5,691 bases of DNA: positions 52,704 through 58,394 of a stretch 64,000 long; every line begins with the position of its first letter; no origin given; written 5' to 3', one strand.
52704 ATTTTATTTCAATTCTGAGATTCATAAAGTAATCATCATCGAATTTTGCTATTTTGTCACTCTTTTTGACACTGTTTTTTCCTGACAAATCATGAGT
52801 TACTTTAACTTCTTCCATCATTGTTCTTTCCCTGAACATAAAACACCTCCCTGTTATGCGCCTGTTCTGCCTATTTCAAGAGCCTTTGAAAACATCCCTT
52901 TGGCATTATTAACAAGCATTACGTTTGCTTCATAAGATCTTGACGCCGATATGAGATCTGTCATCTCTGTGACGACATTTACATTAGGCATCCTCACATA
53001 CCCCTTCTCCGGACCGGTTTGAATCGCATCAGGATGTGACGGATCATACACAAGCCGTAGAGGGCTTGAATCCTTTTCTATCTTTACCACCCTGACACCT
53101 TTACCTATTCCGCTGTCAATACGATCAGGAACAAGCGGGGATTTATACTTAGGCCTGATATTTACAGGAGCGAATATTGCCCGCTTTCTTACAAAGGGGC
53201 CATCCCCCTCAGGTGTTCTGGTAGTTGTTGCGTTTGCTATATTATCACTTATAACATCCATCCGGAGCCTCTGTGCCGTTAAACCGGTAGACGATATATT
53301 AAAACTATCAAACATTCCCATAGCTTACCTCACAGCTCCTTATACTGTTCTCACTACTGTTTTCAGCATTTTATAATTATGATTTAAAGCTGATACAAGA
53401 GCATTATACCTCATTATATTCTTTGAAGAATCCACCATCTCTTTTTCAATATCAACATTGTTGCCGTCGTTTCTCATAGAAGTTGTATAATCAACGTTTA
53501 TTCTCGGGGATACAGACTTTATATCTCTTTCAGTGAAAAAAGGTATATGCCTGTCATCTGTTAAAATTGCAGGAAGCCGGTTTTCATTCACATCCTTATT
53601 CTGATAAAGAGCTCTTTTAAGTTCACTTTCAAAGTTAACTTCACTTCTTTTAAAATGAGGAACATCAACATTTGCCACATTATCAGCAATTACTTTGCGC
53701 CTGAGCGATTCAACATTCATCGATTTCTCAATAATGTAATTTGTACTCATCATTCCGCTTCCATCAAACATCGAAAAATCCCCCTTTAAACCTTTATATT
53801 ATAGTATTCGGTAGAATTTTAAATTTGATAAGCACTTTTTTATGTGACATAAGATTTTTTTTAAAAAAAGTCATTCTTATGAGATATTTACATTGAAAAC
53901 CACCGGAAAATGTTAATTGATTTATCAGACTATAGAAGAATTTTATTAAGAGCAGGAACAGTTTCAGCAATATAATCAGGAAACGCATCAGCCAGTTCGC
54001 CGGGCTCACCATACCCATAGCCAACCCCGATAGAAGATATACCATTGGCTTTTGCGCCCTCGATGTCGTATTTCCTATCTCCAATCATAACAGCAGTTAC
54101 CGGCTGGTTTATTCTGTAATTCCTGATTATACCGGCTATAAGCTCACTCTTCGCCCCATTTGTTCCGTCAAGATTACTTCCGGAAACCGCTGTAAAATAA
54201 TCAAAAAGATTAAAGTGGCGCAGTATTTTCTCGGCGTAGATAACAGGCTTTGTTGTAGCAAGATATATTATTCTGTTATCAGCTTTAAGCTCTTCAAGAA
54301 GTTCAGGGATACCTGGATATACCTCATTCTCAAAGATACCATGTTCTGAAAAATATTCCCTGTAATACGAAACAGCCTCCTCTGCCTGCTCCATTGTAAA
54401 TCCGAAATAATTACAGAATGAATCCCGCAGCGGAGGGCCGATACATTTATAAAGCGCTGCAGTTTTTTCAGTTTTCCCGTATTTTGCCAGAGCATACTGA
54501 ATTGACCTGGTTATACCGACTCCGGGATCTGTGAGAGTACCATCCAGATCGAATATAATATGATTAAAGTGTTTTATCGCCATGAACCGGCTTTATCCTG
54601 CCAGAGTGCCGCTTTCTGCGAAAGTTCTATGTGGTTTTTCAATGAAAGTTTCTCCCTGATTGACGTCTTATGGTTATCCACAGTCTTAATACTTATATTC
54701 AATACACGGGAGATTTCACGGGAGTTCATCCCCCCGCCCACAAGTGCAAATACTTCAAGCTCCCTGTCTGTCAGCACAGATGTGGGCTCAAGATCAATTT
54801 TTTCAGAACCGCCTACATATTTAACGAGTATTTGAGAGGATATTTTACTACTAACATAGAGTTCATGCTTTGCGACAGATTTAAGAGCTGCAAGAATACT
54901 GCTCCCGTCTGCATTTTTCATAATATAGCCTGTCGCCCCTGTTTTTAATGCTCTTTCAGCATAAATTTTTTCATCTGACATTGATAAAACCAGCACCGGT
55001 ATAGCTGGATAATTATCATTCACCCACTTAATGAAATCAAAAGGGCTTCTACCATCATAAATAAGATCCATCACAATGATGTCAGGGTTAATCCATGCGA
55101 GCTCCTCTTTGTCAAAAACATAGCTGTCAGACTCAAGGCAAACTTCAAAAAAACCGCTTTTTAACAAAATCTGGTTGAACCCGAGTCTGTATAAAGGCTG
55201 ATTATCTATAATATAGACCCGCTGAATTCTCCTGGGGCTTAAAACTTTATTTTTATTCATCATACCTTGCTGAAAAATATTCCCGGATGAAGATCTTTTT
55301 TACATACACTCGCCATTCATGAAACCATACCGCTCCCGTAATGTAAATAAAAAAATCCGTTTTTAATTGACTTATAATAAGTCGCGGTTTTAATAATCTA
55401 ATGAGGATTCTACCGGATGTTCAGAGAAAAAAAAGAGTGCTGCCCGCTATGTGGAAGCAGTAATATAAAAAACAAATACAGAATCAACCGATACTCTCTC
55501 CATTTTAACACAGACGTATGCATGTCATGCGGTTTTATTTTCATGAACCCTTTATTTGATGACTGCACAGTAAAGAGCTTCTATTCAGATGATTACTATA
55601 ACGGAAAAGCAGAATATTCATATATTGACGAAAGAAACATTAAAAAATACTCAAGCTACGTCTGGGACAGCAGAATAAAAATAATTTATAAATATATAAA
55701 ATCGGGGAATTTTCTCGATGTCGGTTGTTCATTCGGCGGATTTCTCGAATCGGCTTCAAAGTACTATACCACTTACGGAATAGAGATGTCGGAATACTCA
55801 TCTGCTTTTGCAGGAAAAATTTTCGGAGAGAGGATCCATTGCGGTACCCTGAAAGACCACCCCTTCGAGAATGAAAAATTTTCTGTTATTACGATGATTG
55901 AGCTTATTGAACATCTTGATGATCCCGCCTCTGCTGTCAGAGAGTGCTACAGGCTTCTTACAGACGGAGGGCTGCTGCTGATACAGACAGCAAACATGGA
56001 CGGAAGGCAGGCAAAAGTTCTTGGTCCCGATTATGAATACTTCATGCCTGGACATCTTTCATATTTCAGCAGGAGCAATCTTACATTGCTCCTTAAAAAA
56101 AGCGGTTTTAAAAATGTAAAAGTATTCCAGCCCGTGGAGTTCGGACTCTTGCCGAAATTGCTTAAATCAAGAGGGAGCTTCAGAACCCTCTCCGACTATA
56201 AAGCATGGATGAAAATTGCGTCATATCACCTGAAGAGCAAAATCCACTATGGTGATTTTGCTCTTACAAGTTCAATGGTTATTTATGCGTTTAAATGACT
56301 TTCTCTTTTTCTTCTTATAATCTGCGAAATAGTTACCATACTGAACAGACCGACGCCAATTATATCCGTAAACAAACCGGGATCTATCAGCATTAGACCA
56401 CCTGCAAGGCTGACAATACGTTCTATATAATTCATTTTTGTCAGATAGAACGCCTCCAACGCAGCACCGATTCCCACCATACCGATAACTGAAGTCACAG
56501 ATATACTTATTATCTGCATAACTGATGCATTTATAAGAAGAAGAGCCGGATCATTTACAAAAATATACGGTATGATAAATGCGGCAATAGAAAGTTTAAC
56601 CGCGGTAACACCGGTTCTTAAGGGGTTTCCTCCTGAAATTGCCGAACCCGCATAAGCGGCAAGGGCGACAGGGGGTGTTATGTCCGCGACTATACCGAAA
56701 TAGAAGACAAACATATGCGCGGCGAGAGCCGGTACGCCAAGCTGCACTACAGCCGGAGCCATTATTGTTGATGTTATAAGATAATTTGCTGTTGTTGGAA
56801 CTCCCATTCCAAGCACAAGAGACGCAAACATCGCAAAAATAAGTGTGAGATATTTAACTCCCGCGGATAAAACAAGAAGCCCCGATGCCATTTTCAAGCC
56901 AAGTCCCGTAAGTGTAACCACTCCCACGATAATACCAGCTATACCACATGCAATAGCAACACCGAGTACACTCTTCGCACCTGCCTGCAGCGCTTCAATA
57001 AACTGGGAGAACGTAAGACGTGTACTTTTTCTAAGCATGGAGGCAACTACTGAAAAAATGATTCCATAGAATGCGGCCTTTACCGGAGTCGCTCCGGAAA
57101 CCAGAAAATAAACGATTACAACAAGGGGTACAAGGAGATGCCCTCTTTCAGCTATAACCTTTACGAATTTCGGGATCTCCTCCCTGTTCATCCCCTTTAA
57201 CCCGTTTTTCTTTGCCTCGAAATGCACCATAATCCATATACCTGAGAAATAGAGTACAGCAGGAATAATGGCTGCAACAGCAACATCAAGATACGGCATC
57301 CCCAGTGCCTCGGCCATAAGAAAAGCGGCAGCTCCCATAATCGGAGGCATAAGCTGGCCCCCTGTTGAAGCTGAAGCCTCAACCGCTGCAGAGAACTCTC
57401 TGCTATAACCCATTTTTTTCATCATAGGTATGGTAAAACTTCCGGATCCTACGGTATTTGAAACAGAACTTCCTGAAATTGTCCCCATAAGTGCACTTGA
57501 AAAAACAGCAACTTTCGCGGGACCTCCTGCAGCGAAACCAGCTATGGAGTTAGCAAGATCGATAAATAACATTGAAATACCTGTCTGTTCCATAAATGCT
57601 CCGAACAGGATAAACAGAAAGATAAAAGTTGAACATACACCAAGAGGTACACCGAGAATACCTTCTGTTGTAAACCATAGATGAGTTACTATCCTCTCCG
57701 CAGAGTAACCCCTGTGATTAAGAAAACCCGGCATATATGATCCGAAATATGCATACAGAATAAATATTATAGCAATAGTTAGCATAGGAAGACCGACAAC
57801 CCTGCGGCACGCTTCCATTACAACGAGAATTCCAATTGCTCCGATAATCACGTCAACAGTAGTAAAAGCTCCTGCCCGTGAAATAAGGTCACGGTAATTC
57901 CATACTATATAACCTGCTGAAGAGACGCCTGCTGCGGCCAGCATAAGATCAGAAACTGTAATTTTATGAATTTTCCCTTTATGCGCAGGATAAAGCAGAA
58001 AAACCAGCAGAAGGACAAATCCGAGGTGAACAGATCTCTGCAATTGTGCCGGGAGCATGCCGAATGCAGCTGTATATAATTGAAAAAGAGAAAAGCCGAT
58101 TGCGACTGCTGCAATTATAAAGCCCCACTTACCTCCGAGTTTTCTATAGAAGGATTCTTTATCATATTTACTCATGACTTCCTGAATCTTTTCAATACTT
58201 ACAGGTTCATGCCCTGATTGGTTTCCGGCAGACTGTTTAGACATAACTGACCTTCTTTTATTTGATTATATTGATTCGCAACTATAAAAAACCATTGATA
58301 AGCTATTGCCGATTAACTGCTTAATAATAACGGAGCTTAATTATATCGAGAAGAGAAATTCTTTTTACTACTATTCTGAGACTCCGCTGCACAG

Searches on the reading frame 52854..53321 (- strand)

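Call 33: search_protein_families(library=pfam, proteins=[window:52854-53321:-], max_evalue=0.00001)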
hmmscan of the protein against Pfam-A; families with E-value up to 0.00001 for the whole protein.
window:52854-53321:- (155 aa): 2 families
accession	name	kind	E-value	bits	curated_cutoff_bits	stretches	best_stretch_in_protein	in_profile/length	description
PF06429.18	Flg_bbr_C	-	1.1e-14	54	23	1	106-149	2-45/46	Flagellar basal body rod FlgEFG protein C-terminal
PF00460.25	Flg_bb_rod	-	8.5e-08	32.4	20.7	1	8-34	2-28/31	Flagella basal body rod protein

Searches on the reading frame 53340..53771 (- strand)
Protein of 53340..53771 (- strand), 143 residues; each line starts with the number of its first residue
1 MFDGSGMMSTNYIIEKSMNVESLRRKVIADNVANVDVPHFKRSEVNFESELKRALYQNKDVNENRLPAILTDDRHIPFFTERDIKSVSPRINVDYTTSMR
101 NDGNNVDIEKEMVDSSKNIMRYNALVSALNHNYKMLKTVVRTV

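Call 33: search_protein_families(library=pfam, proteins=[window:53340-53771:-], max_evalue=0.00001)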
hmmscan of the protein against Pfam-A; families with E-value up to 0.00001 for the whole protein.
window:53340-53771:- (143 aa): 0 families

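Call 115: search_protein_families(library=ncbifam, proteins=[window:53340-53771:-], max_evalue=0.001)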
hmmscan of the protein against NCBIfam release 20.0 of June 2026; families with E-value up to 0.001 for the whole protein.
window:53340-53771:- (143 aa): 18 families
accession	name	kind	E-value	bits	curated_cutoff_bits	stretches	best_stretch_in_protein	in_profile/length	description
NF009267.0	PRK12624.1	equivalog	8.9e-46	156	241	1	1-142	1-142/143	flagellar basal body rod protein FlgB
TIGR01396.1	FlgB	equivalog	1.3e-34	119.3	59.05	1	12-141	6-131/131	flagellar basal body rod protein FlgB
NF009266.0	PRK12623.1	equivalog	5.9e-29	100.7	144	1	9-141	11-131/133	flagellar basal body rod protein FlgB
NF009265.0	PRK12622.1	equivalog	7.3e-28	97.4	145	1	16-140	13-134/135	flagellar basal body rod protein FlgB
NF009264.0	PRK12621.1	equivalog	2.7e-19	69.9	163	1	13-141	11-132/136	flagellar basal body rod protein FlgB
NF004654.1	PRK06004.1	equivalog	8.8e-15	55.8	142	1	17-141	5-125/126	flagellar basal body rod protein FlgB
NF005280.0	PRK06797.1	equivalog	2.5e-14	54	106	1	14-135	8-128/135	flagellar basal body rod protein FlgB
NF009262.0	PRK12619.1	equivalog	1.6e-09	38.3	183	1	15-140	13-127/130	flagellar basal body rod protein FlgB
NF009263.0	PRK12620.1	equivalog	4.8e-09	36.3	158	1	15-138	13-128/133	flagellar basal body rod protein FlgB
NF009328.0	PRK12685.1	equivalog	1.2e-08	35.3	169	1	17-140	15-113/116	flagellar basal body rod protein FlgB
NF004653.1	PRK06003.1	equivalog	2.4e-08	34.4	153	1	21-139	17-123/126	flagellar basal body rod protein FlgB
NF005527.0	PRK07182.1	equivalog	3.5e-08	33.6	211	0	17-58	15-56/148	flagellar basal body rod protein FlgB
NF009270.0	PRK12627.1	equivalog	9.4e-08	32.5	128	1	22-138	19-123/128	FlgB family protein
NF009275.1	PRK12632.1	equivalog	2.9e-06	27.7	170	1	15-137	12-122/130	flagellar basal body rod protein FlgC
TIGR03506.1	FlgEFG_subfam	subfamily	7e-05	22.7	70.25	1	13-58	5-50/351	flagellar hook-basal body complex protein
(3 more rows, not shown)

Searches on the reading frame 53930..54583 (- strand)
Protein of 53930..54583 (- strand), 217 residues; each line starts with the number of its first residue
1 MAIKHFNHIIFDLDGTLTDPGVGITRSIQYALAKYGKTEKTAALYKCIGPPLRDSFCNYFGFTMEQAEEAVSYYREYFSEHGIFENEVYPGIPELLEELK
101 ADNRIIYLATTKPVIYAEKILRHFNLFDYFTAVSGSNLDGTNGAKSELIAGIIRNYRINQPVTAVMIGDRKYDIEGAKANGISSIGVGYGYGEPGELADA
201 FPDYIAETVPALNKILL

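Call 33: search_protein_families(library=pfam, proteins=[window:53930-54583:-], max_evalue=0.00001)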
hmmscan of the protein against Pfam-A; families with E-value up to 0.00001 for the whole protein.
window:53930-54583:- (217 aa): 4 families
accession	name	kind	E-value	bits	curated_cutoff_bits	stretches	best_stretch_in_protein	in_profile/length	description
PF13419.12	HAD_2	-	1.3e-26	94.2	23.8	1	9-187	1-178/178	Haloacid dehalogenase-like hydrolase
PF00702.32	Hydrolase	-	1.9e-20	74.5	26.4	1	7-181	2-191/191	haloacid dehalogenase-like hydrolase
PF12710.13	HAD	-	6.5e-11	43.4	27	1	9-177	1-188/189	haloacid dehalogenase-like hydrolase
PF13242.12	Hydrolase_like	-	5e-09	36.4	22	1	156-210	17-73/75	HAD-hyrolase-like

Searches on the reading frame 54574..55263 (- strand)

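Call 33: search_protein_families(library=pfam, proteins=[window:54574-55263:-], max_evalue=0.00001)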
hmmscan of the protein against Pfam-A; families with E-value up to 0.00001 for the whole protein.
window:54574-55263:- (229 aa): 2 families
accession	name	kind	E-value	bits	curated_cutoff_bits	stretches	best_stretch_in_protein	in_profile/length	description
PF00196.25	GerE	-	4.5e-14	52.3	23.5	1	162-216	1-55/57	Bacterial regulatory proteins, luxR family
PF00072.30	Response_reg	-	7.5e-14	52.3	30.2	1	16-127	1-110/111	Response regulator receiver domain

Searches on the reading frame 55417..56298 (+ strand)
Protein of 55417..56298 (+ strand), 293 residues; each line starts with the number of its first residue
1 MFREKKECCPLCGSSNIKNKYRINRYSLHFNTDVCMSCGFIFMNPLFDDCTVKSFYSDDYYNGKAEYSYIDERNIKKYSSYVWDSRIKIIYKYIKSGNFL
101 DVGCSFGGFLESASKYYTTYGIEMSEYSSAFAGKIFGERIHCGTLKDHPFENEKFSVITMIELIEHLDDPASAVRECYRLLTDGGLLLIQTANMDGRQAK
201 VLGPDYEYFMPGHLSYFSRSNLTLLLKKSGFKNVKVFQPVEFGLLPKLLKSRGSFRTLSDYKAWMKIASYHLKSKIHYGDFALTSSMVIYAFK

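Call 33: search_protein_families(library=pfam, proteins=[window:55417-56298:+], max_evalue=0.00001)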
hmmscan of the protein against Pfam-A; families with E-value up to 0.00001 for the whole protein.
window:55417-56298:+ (293 aa): 6 families
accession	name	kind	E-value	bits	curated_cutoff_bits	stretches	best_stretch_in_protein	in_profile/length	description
PF13489.12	Methyltransf_23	-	6.7e-23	81.6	27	1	95-235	22-163/164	Methyltransferase domain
PF08241.18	Methyltransf_11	-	1e-16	61.7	21.2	1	100-189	1-95/95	Methyltransferase domain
PF13649.12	Methyltransf_25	-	9.7e-11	42.7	27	1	100-185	2-97/97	Methyltransferase domain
PF08242.18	Methyltransf_12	-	2e-10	41.7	30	1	100-187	1-98/98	Methyltransferase domain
PF13847.12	Methyltransf_31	-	2.1e-06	27.9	27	0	97-195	5-115/145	Methyltransferase domain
PF08003.17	Methyltransf_9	-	8.8e-06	25.3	23.8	0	87-238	107-267/315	Protein of unknown function (DUF1698)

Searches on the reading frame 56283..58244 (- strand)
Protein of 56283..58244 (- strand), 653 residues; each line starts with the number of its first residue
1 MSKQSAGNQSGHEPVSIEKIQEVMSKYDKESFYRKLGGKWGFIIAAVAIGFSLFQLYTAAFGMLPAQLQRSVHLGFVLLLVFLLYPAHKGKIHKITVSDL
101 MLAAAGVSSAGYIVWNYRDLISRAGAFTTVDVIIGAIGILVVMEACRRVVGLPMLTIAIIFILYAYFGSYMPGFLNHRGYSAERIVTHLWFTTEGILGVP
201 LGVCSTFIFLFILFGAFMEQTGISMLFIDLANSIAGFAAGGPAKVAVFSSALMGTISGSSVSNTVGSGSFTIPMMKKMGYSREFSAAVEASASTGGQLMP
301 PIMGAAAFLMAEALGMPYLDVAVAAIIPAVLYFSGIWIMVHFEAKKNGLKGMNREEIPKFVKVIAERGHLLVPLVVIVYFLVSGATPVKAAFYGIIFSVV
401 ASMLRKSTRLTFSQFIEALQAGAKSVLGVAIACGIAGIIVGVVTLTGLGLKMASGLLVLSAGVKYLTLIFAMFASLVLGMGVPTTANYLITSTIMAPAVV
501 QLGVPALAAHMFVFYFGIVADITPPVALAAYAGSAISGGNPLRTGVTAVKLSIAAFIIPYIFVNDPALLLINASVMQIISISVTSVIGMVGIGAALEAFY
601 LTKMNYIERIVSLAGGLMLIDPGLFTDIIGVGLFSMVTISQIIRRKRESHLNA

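Call 33: search_protein_families(library=pfam, proteins=[window:56283-58244:-], max_evalue=0.00001)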
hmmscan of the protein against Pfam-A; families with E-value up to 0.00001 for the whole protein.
window:56283-58244:- (653 aa): 1 family
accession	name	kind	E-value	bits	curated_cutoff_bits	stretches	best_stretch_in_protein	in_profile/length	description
PF06808.19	DctM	-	4.4e-95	319.4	23.8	1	137-573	1-409/413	Tripartite ATP-independent periplasmic transporter, DctM component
